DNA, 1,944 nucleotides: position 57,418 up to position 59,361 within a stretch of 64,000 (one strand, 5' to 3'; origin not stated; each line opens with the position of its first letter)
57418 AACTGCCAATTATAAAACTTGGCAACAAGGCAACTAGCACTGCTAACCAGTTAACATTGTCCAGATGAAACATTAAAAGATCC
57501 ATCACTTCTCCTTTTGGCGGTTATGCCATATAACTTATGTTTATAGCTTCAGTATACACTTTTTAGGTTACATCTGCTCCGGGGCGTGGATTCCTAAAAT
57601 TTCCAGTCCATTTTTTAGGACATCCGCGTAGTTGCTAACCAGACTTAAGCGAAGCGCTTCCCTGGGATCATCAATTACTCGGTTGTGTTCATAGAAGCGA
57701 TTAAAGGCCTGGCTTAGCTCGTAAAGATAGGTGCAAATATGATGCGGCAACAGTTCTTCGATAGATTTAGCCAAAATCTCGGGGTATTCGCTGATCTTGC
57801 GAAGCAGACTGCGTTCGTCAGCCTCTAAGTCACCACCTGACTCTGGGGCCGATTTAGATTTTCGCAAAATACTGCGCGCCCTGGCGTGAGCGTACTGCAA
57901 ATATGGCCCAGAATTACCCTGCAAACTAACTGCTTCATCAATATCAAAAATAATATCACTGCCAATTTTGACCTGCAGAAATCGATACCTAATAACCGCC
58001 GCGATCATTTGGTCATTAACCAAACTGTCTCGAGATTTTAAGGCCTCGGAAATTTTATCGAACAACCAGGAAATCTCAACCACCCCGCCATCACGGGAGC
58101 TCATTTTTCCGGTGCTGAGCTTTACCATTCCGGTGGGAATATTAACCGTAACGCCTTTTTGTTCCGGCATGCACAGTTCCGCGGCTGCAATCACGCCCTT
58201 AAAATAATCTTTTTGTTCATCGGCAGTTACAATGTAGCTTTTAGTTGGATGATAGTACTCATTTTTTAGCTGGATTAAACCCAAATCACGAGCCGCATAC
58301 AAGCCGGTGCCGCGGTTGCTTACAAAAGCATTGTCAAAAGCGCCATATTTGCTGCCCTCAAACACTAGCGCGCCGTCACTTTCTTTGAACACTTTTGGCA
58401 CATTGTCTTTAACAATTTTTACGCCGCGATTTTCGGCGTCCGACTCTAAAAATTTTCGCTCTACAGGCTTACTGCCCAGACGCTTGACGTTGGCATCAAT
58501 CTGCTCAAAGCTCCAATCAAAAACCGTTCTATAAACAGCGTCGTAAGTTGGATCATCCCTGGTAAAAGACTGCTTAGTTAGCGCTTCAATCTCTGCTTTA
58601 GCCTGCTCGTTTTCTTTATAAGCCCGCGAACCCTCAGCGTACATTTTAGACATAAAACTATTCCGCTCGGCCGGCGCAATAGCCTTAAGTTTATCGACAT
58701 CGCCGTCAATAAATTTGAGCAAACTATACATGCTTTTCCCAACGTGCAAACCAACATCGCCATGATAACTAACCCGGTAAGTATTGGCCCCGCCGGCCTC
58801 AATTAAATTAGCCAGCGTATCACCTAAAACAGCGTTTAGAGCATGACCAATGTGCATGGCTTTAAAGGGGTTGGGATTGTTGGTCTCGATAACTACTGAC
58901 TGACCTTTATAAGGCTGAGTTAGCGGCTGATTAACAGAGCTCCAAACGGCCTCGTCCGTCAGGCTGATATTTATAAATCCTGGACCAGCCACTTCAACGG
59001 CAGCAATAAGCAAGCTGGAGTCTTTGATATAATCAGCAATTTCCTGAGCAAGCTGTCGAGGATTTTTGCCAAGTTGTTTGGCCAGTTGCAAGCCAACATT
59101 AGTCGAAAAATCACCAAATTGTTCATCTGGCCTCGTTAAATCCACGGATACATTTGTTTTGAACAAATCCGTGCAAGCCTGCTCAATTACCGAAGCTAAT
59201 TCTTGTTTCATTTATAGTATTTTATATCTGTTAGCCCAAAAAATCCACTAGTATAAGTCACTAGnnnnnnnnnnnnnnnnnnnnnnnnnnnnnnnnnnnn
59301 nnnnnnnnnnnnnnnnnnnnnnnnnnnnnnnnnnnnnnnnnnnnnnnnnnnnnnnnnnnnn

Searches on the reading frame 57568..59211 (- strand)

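Call 90: search_protein_families(library=pfam, proteins=[window:57568-59211:-], max_evalue=0.0001)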
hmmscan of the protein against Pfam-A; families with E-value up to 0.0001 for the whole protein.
window:57568-59211:- (547 aa): 3 families
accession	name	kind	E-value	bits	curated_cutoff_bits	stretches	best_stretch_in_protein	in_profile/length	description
PF05746.21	DALR_1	-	8.5e-34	116.6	22.3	1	438-547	1-117/117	DALR anticodon binding domain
PF03485.21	Arg_tRNA_synt_N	-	2.1e-23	83.2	21.5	1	3-84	5-85/85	Arginyl tRNA synthetase N terminal domain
PF00750.26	tRNA-synt_1d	-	7e-21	75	23.3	1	101-399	17-307/349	tRNA synthetases class I (R), catalytic domain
